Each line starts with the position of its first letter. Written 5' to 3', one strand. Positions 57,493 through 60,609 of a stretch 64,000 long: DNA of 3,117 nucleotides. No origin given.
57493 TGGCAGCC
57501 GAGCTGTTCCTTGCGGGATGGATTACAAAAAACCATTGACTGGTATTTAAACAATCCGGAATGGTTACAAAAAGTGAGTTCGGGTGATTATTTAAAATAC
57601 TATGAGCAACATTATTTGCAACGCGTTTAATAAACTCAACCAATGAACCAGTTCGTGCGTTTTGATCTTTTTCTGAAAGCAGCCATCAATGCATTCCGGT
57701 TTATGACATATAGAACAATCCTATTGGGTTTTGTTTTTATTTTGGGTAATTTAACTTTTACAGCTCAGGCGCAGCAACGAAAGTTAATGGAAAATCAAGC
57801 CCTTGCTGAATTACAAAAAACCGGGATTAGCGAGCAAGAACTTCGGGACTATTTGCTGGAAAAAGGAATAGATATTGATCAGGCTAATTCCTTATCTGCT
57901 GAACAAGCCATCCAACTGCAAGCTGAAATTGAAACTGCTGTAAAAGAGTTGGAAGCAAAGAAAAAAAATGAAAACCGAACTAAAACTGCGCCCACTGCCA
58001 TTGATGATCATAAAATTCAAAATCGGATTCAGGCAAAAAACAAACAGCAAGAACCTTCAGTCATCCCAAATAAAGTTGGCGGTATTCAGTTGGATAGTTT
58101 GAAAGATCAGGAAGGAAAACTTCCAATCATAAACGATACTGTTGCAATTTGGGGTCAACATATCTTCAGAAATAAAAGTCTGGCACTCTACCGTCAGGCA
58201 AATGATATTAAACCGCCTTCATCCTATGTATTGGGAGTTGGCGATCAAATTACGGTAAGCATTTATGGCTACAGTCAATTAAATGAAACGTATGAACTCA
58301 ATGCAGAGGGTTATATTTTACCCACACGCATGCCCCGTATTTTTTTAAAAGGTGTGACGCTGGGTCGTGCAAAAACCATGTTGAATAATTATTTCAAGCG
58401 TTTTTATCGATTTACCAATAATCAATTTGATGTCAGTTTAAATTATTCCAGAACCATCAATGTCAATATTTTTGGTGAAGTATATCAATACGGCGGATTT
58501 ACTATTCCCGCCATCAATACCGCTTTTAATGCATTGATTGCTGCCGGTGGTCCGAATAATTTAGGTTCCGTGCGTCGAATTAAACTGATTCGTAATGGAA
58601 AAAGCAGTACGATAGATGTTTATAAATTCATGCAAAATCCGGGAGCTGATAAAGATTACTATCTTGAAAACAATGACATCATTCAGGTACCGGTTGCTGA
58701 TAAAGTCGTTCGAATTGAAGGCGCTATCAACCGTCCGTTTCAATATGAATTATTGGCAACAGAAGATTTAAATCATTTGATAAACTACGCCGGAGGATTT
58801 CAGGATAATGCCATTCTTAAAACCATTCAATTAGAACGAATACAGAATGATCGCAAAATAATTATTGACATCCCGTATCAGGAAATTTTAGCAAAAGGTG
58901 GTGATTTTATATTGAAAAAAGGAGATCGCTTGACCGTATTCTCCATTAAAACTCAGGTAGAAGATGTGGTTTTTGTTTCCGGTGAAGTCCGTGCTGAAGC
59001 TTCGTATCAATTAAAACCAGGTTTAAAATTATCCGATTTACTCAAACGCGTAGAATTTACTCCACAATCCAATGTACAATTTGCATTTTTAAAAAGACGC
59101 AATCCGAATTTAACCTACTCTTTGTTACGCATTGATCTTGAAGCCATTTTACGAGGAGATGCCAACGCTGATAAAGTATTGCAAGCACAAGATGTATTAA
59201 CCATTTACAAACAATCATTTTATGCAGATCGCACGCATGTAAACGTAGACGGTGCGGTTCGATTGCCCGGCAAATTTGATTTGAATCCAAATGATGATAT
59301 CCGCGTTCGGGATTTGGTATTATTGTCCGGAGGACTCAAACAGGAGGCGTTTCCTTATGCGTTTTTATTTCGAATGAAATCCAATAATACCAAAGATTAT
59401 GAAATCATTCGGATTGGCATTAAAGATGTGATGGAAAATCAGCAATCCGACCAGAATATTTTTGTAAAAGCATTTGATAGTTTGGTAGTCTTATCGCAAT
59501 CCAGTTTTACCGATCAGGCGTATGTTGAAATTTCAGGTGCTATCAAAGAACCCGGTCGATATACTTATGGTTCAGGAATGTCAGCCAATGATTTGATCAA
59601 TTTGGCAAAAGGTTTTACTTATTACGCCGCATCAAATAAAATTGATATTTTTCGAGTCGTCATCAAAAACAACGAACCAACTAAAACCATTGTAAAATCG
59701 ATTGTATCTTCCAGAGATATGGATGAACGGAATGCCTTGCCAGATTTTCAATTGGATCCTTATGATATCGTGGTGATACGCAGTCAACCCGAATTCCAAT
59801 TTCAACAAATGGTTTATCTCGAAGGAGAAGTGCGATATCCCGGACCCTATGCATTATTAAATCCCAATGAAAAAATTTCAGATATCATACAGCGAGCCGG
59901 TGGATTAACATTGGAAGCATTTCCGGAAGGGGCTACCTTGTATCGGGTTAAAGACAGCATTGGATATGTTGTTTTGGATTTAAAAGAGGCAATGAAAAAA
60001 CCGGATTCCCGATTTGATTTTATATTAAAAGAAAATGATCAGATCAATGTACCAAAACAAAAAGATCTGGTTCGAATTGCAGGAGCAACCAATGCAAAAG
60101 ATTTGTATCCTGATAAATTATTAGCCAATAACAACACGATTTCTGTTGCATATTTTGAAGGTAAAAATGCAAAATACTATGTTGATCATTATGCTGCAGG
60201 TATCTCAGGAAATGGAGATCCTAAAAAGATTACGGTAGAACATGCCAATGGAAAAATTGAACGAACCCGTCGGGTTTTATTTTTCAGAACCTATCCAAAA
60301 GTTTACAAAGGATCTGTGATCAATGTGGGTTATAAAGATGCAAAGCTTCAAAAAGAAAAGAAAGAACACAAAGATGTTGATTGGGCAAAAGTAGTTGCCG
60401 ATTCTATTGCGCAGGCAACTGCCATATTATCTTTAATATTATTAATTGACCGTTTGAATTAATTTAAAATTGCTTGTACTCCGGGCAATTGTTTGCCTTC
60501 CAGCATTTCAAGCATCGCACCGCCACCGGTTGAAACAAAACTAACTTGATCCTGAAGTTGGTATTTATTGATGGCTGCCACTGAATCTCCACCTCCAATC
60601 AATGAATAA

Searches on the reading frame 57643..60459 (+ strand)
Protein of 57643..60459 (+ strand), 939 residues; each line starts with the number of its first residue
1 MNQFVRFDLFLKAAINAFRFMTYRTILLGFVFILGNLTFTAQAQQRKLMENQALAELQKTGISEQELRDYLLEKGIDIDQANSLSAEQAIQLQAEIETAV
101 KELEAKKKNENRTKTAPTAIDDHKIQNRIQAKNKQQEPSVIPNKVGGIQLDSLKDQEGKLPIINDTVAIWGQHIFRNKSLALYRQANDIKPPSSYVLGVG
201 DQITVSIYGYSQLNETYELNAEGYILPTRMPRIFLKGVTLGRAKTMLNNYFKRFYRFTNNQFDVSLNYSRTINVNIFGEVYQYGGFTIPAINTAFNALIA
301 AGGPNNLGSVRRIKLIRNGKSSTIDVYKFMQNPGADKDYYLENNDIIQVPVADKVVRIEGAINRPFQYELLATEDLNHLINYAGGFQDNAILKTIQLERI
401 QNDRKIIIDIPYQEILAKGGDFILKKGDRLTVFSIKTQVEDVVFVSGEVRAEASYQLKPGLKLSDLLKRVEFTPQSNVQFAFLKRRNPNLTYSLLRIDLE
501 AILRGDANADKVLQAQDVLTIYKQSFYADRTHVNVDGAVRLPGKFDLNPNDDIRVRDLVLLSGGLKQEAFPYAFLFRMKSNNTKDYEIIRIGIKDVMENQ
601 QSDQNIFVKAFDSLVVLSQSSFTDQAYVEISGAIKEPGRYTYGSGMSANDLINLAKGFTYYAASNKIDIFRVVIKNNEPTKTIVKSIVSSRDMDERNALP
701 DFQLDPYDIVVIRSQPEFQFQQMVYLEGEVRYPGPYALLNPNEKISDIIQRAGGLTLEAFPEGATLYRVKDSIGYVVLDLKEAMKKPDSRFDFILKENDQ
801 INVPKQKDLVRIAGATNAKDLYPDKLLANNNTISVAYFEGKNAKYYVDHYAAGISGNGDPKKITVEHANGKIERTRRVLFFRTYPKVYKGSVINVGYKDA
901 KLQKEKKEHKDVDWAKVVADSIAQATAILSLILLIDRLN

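Call 80: search_protein_families(library=pfam, proteins=[window:57643-60459:+], max_evalue=0.00001)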
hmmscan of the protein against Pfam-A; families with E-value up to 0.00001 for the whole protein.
window:57643-60459:+ (939 aa): 3 families
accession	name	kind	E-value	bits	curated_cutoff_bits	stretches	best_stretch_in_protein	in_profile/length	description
PF22461.2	SLBB_2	-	2.2e-30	105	27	0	628-712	3-79/79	SLBB domain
PF10531.15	SLBB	-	2.4e-28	98.1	27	0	355-404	1-49/55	SLBB domain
PF02563.21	Poly_export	-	3.5e-12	46.7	28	1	191-266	3-76/77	Polysaccharide biosynthesis/export protein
